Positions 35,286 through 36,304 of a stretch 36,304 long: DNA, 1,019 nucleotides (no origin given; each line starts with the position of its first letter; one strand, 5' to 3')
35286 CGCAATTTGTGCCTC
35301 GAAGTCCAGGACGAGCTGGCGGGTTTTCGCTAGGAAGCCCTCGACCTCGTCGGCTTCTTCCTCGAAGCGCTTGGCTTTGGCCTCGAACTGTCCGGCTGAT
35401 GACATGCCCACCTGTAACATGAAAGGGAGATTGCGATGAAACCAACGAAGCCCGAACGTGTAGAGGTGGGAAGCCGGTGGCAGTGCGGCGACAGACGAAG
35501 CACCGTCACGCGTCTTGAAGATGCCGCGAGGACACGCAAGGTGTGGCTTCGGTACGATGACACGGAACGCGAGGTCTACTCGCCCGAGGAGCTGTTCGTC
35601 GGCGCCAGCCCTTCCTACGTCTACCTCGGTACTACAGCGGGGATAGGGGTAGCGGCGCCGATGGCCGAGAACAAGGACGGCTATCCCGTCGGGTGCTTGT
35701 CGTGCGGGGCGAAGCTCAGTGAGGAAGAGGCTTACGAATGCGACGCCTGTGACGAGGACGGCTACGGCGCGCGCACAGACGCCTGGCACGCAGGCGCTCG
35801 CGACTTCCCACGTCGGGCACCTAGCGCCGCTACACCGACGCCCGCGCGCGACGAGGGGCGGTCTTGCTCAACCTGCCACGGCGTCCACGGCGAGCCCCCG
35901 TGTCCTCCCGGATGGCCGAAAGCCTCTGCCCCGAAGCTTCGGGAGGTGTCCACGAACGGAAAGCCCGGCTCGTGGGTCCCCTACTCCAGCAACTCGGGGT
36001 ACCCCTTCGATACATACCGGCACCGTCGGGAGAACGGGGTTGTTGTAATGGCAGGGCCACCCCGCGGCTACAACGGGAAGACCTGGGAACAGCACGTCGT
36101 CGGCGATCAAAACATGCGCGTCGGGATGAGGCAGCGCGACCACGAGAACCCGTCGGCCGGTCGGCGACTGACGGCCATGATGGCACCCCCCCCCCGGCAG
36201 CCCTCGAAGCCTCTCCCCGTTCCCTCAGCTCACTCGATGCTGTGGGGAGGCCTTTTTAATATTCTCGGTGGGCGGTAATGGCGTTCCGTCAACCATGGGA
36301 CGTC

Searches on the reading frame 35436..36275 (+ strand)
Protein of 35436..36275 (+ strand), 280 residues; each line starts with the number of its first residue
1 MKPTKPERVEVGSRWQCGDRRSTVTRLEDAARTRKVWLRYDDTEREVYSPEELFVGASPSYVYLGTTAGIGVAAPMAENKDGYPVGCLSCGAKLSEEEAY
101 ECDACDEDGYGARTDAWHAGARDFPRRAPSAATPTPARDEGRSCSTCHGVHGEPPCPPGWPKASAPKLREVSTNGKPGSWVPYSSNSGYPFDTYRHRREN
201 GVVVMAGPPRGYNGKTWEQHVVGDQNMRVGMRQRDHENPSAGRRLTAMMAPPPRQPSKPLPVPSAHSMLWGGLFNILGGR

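Call 6: search_protein_families(library=pfam, proteins=[window:35436-36275:+], max_evalue=1)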
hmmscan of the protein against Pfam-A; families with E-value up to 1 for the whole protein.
window:35436-36275:+ (280 aa): 2 families
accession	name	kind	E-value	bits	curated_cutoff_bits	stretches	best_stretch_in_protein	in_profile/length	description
PF09699.15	Paired_CXXCH_1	-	0.53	10.5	20.6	1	141-154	7-19/41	Doubled CXXCH motif (Paired_CXXCH_1)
PF18912.6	DZR_2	-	0.67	10.3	27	1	83-108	6-30/56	Double zinc ribbon domain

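Call 7: search_protein_families(library=phrogs, proteins=[window:35436-36275:+], max_evalue=1)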
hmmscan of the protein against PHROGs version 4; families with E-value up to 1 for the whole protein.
window:35436-36275:+ (280 aa): 1 family
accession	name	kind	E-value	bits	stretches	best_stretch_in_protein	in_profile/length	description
phrog_672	-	unknown function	0.28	11.8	1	87-105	21-39/58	-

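Call 31: search_solved_structures(query=window:35436-36275:+, max_evalue=1)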
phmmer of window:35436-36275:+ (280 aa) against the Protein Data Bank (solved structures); distinct sequences matched with E-value up to 1: 0.

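Call 35: find_homologous_proteins(query=window:35436-36275:+, max_evalue=0.01)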
Query window:35436-36275:+ (280 aa): 6 proteins with E <= 0.01 among 1428 candidates.
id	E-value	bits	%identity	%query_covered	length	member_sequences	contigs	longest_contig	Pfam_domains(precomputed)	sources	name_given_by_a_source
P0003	1.0e-193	660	100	100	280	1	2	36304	-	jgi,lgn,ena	jgi:hypothetical protein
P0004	4.7e-43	166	40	99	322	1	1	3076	-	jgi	jgi:hypothetical protein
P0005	5.9e-27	113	30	56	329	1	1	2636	-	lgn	-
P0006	9.9e-15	73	72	17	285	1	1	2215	-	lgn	-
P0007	6.1e-12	63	30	96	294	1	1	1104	-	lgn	-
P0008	1.0e-9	56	31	77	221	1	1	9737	-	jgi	jgi:hypothetical protein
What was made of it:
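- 35436..36278 (+): g1, 280 aa, 8 Cys. First gene of the block. Has a beta-rich N-terminal domain, a CxxC-x12-CxxC insert, a CxxCH-x7-C motif and a conserved C-terminal motif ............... Five homologues were found (call 35).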

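Call 37: find_encoding_contigs(protein=P0008, flank=10000)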
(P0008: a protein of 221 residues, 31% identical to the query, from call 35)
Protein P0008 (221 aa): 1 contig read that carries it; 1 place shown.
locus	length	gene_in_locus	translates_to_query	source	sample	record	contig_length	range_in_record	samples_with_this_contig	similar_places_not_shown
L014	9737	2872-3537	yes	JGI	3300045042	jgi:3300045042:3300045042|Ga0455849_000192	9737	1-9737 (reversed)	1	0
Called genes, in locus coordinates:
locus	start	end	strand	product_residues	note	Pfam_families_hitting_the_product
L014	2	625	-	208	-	?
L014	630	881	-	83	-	-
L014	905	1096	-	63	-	-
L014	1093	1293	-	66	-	-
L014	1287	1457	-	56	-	-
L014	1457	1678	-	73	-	-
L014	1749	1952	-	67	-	-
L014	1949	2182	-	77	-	-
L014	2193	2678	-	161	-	-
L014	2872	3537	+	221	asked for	-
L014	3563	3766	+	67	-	-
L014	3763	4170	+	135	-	-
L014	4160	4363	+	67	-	-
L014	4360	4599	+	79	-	-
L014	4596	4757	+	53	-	-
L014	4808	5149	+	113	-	-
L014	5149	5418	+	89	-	-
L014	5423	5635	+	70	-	-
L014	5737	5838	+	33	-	-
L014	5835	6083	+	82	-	-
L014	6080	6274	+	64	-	-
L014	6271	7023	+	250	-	-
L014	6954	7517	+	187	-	-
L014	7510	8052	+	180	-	-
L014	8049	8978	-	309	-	PF05257:CHAP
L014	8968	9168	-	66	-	-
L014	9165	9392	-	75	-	-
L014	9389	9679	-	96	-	-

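Call 38: find_encoding_contigs(protein=P0004, flank=10000)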
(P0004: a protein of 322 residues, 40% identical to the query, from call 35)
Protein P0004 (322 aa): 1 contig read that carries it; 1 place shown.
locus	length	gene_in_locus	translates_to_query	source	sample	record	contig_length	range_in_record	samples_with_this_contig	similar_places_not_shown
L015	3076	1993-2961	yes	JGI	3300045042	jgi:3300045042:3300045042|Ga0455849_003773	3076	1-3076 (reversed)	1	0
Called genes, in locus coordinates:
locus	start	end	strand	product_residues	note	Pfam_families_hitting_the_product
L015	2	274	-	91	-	?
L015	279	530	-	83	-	-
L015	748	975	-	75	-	-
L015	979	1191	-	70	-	-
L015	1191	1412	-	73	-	-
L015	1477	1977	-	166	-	-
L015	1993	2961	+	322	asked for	-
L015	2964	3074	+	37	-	?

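Call 39: find_encoding_contigs(protein=P0003, flank=10000)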
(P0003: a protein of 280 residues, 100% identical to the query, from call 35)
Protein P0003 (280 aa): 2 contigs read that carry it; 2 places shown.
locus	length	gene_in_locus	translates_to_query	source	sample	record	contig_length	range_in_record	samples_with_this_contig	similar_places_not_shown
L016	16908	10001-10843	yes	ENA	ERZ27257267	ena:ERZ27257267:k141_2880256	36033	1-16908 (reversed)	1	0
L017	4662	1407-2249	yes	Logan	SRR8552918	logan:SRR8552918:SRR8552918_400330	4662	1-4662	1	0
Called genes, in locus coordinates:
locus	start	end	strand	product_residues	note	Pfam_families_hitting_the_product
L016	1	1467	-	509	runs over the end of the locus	-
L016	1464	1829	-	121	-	PF18932:DUF5681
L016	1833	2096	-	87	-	-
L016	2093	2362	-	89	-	-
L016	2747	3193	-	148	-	-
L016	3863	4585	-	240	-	PF01555:N6_N4_Mtase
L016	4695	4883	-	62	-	-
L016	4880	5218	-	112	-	-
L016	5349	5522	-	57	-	-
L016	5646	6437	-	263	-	PF00589:Phage_integrase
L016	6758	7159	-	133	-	-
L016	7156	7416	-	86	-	PF24043:DUF7352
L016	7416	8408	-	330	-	PF04404:ERF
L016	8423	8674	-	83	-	-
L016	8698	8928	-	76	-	-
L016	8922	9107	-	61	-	-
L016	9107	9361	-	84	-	-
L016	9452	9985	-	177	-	-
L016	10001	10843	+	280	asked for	-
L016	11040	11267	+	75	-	-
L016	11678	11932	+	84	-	-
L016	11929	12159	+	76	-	-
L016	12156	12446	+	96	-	-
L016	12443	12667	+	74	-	PF12844:HTH_19, PF13560:HTH_31, PF01381:HTH_3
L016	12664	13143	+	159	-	-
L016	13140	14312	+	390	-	-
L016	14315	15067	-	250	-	PF05257:CHAP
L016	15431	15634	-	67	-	-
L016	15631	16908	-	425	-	?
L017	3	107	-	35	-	?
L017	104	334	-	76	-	-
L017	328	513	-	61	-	-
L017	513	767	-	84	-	-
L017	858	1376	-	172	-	-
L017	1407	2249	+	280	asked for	-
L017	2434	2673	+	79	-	-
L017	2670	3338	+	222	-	-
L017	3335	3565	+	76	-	-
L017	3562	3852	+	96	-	-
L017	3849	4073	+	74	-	PF12844:HTH_19, PF13560:HTH_31, PF01381:HTH_3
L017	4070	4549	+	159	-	-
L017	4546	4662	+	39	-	?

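Call 48: find_related_loci(query=A3, collection=genome_contigs, flank=10000)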
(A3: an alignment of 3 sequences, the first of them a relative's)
Query A3 (280 aa) in genome_contigs; peptide patterns used: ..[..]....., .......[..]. (x = any residue, [..] = any of these).
20 stretches matched a pattern, but none encodes a relative of the query by tblastn (E <= 1e-3).

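Call 61: search_protein_families(library=padloc, proteins=[window:35436-36275:+], max_evalue=0.1)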
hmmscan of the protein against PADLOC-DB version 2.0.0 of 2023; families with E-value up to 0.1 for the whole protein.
window:35436-36275:+ (280 aa): 0 families

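Call 62: search_protein_families(library=ncbifam, proteins=[window:35436-36275:+], max_evalue=0.1)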
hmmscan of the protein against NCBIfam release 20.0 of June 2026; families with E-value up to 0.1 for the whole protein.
window:35436-36275:+ (280 aa): 0 families

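Call 63: predict_structure(alignment_id=A2)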
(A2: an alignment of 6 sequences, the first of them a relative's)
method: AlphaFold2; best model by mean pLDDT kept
length: 280 residues; sequences in the alignment: 6
mean_pLDDT: 46.9   pTM: 0.25
mean pLDDT of the five models: 46.9, 45.5, 45.0, 44.4, 40.2
residues with pLDDT >= 90: 0; 70-90: 24; 50-70: 84; < 50: 172
segments of 3 or more residues with pLDDT < 50: 1-3, 48-163, 208-214, 244-257, 260-280
pLDDT, mean of each block of 10 residues (from residue 1): 47 54 55 54 48 39 37 30 32 32 35 38 34 29 36 42 61 65 72 74 58 50 57 54 47 48 45 41
secondary structure, 60 per line:
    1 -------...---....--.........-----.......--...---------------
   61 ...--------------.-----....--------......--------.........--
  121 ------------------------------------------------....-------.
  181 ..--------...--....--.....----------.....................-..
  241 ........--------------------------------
elements in order: E8-10 E14-17 E20-28 E34-40 E43-45 E61-63 H96-101 H110-118 E169-172 E180-182 E196-199 E202-206 H217-237 H239-248
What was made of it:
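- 35436..36278 (+): The AF2 model is unusable, pLDDT 46.9 (call 63).
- Tried and rejected: AF2 of g1 with 6 sequences gave pLDDT 46.9, which is unusable (call 63).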

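Call 85: search_protein_families(library=pfam, proteins=[L014:6954-7514:+, L014:6271-7020:+], max_evalue=0.01)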
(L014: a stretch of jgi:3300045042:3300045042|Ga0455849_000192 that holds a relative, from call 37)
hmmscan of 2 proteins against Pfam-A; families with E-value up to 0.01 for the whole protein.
L014:6954-7514:+ (187 aa): 2 families
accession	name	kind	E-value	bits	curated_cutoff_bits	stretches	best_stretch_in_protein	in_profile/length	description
PF00847.26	AP2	-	3.1e-05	24.6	33.3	1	126-170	2-50/54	AP2 domain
PF13392.12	HNH_3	-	0.00013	22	24.8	1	90-114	21-45/46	HNH endonuclease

L014:6271-7020:+ (250 aa): 0 families

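Call 88: search_protein_families(library=pfam, proteins=[L014:3563-3763:+, L014:3763-4167:+, L014:4160-4360:+, L014:4360-4596:+, L014:4596-4754:+, L014:4808-5146:+, L014:5149-5415:+, L014:5423-5632:+, L014:5835-6080:+, L014:6080-6271:+], max_evalue=0.01)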
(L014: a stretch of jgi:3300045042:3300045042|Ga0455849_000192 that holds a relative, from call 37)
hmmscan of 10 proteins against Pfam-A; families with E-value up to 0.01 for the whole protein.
L014:3563-3763:+ (67 aa): 0 families

L014:3763-4167:+ (135 aa): 0 families

L014:4160-4360:+ (67 aa): 0 families

L014:4360-4596:+ (79 aa): 0 families

L014:4596-4754:+ (53 aa): 0 families

L014:4808-5146:+ (113 aa): 0 families

L014:5149-5415:+ (89 aa): 0 families

L014:5423-5632:+ (70 aa): 0 families

L014:5835-6080:+ (82 aa): 0 families

L014:6080-6271:+ (64 aa): 0 families

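Call 89: search_protein_families(library=pfam, proteins=[L014:7510-8049:+], max_evalue=0.01)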
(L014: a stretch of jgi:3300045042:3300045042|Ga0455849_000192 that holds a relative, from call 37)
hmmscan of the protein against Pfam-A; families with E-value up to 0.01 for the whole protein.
L014:7510-8049:+ (180 aa): 0 families

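Call 98: search_protein_families(library=pfam, alignment_id=A2, max_evalue=0.05)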
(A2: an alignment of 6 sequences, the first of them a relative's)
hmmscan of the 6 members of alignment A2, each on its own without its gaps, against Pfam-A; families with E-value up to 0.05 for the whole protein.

A. member 1, P0003 (280 aa): 0 families

B. families by the number of members that match (of 6 scanned): 0 families

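Call 99: search_solved_structures(query=A2, max_evalue=1)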
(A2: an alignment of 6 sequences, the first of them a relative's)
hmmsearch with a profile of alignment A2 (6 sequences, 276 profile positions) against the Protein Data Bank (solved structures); distinct sequences matched with E-value up to 1: 1.
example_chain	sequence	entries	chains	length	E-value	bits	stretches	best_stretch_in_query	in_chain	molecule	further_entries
1yr0_A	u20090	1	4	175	0.73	13.2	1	172-240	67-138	phosphinothricin acetyltransferase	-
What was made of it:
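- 35436..36278 (+): No family or PDB match (calls 6, 7, 31, 98, 99).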

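Call 102: search_protein_families(library=pfam, proteins=[L014:2196-2678:-, L015:1480-1977:-], max_evalue=0.05)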
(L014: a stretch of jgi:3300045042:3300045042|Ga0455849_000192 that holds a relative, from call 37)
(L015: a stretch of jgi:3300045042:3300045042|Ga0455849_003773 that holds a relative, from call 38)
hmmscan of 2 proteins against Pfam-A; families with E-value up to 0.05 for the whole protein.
L014:2196-2678:- (161 aa): 1 family
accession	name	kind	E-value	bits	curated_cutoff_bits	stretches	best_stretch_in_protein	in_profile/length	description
PF13443.12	HTH_26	-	0.011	16.5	22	1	99-143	4-49/63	Cro/C1-type HTH DNA-binding domain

L015:1480-1977:- (166 aa): 3 families
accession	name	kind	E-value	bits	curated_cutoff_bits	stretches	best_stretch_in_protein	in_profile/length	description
PF13443.12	HTH_26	-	0.00076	20.1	22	1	105-144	6-46/63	Cro/C1-type HTH DNA-binding domain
PF01381.28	HTH_3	-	0.0057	17.1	23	1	105-148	5-48/55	Helix-turn-helix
PF13326.11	PSII_Pbs27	-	0.033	14.9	25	0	11-61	26-75/140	Photosystem II Pbs27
